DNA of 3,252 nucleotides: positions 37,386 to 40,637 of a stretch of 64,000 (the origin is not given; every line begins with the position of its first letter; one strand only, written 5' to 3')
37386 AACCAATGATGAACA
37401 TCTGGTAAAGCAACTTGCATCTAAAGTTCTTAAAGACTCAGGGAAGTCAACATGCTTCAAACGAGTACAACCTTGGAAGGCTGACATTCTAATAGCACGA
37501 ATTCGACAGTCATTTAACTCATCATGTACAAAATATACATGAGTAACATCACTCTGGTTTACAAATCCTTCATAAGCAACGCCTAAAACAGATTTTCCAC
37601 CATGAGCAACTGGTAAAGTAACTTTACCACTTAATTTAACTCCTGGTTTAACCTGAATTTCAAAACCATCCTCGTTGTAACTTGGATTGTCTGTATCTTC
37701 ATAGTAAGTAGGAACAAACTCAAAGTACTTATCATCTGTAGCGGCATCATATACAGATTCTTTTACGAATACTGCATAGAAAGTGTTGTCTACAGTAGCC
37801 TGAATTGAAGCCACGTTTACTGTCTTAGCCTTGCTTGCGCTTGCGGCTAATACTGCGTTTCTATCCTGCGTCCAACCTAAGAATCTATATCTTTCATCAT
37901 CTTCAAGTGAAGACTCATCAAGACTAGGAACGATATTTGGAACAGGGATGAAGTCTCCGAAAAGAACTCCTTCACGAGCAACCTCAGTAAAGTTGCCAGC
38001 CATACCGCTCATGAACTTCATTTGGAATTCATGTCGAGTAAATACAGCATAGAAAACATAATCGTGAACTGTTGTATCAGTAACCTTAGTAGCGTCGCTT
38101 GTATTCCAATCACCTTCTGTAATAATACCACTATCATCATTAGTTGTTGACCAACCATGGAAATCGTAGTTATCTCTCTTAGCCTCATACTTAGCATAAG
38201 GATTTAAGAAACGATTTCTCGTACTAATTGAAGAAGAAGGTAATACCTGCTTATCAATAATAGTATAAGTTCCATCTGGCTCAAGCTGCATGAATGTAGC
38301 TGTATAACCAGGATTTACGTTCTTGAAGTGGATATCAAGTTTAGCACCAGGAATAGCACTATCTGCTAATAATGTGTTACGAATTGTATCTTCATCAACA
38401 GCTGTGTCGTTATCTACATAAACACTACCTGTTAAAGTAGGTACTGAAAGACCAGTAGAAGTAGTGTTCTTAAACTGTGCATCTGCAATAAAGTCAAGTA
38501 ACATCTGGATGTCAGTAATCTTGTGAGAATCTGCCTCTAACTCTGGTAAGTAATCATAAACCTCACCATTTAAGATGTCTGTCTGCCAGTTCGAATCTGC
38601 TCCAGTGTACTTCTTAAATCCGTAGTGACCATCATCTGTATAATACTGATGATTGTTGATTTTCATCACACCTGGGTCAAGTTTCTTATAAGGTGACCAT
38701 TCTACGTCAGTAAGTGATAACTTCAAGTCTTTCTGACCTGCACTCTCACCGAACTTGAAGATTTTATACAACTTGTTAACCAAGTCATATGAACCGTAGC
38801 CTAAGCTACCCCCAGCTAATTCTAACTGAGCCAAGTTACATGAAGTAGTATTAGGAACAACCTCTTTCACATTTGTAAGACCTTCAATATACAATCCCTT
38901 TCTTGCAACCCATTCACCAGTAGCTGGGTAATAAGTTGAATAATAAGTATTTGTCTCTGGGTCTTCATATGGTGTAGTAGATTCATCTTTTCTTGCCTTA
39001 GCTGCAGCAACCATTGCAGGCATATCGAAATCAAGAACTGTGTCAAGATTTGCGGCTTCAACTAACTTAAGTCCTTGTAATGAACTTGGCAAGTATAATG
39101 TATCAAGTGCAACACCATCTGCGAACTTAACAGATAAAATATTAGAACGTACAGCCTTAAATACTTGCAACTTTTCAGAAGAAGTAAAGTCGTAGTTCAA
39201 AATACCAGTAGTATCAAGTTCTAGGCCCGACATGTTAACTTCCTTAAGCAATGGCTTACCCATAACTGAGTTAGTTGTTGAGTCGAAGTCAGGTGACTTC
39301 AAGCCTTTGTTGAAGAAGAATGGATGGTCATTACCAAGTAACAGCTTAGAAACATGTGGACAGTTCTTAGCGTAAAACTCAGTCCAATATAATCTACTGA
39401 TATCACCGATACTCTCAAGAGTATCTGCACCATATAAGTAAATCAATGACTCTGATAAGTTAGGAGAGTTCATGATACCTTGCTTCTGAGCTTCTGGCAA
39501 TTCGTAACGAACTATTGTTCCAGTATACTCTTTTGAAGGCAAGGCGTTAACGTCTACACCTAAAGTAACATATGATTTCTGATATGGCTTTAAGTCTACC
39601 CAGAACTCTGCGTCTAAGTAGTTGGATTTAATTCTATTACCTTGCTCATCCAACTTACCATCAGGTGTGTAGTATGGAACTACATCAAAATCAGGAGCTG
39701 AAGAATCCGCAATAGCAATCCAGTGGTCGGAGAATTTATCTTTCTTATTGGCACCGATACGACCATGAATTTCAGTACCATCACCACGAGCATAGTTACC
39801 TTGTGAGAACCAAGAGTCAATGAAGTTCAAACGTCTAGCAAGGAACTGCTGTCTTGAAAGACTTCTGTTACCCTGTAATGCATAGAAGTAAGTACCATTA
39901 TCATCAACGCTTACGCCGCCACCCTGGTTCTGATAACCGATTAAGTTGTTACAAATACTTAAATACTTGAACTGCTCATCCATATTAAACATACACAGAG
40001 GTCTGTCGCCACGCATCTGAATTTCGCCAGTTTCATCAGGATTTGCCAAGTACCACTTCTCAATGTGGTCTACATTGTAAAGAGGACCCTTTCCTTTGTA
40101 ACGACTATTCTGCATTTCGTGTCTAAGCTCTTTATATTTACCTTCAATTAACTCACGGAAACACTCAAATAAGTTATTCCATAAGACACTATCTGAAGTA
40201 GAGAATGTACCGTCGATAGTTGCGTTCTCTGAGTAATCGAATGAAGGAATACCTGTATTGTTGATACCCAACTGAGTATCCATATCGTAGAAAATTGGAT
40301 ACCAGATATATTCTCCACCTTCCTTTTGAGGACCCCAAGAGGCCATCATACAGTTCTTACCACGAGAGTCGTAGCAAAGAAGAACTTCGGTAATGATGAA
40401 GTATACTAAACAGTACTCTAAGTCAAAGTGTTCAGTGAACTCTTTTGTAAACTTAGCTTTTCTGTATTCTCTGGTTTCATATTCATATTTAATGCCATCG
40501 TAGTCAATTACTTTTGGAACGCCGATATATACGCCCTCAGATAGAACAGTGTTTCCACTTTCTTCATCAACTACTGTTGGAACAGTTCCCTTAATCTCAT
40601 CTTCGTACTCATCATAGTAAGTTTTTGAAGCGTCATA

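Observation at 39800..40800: Possible CotH-like (atypical kinase fold) region inside the 2475-aa fibre protein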

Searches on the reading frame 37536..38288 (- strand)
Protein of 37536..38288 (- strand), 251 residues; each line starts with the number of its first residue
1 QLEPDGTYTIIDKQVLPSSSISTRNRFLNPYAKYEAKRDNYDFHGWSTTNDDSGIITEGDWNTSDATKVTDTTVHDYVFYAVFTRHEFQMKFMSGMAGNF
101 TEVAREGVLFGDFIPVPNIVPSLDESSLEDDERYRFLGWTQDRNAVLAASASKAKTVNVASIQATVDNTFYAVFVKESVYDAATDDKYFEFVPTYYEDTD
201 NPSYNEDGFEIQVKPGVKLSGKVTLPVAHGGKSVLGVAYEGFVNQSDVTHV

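Call 47: search_protein_families(library=pfam, proteins=[window:37536-38288:-], max_evalue=1)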
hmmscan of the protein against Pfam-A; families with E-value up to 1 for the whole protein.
window:37536-38288:- (251 aa): 2 families
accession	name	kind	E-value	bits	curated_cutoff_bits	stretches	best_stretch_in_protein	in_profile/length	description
PF09479.16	Flg_new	-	0.047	14.3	27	0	35-65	27-59/65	Listeria-Bacteroides repeat domain (List_Bact_rpt)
PF18998.6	Flg_new_2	-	0.17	12.4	23.6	0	132-170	33-69/73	Divergent InlB B-repeat domain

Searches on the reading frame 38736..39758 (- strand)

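Call 47: search_protein_families(library=pfam, proteins=[window:38736-39758:-], max_evalue=1)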
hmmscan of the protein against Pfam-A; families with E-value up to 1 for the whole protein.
window:38736-39758:- (341 aa): 1 family
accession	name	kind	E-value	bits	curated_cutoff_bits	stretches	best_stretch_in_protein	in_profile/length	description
PF04715.19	Anth_synt_I_N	-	0.11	13.1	23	1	290-333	64-107/140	Anthranilate synthase component I, N terminal region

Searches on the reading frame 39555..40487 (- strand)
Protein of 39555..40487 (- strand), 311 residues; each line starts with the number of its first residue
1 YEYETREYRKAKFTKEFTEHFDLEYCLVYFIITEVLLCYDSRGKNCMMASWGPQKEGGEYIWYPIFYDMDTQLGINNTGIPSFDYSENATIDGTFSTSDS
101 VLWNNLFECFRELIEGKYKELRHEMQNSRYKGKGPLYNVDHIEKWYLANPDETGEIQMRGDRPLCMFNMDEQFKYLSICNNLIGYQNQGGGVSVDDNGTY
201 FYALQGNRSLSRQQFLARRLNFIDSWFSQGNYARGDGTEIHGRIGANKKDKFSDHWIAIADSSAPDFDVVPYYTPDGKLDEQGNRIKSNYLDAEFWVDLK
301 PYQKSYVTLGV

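Call 19: find_homologous_proteins(query=window:39555-40487:-, max_evalue=0.001)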
Query seq(311 aa) (311 aa): 50 proteins with E <= 0.001 among 585 candidates.
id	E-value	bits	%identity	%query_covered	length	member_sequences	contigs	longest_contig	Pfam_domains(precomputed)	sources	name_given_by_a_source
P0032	1.1e-94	336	53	100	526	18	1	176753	-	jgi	jgi:hypothetical protein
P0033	1.3e-81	293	59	68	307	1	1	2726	-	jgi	jgi:hypothetical protein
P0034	5.7e-81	291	51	91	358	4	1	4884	-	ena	-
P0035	1.4e-75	273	60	62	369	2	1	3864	PF08757.18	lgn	-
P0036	1.2e-74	270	46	100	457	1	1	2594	-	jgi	jgi:hypothetical protein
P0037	1.1e-60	224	57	58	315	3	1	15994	-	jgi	jgi:hypothetical protein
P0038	2.9e-58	216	54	60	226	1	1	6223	PF08757.18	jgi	jgi:hypothetical protein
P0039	2.9e-58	216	50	70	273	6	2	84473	-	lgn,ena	-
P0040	8.8e-57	211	50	66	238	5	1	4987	-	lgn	-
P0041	3.6e-55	206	58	51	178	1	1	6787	-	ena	-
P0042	5.4e-54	202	45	74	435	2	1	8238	-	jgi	jgi:hypothetical protein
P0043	1.7e-52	197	44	79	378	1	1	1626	-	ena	-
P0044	5.8e-51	192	58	48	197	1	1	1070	-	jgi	jgi:hypothetical protein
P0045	2.0e-49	187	67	39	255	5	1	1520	-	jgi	jgi:hypothetical protein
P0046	2.0e-49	187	47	62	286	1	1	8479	-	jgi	jgi:hypothetical protein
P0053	4.8e-47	179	57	46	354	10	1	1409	PF08757.18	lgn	-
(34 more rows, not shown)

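Call 49: search_protein_families(library=pfam, proteins=[P0035], max_evalue=0.01)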
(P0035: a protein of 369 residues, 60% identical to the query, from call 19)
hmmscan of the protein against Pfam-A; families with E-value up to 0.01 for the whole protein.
P0035 (369 aa): 1 family
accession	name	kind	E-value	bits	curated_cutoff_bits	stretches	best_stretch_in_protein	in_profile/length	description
PF08757.17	CotH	-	3.7e-06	27.1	23.8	1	183-298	154-264/322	CotH kinase protein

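Call 77: find_encoding_contigs(protein=P0032, flank=10000, max_places=2)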
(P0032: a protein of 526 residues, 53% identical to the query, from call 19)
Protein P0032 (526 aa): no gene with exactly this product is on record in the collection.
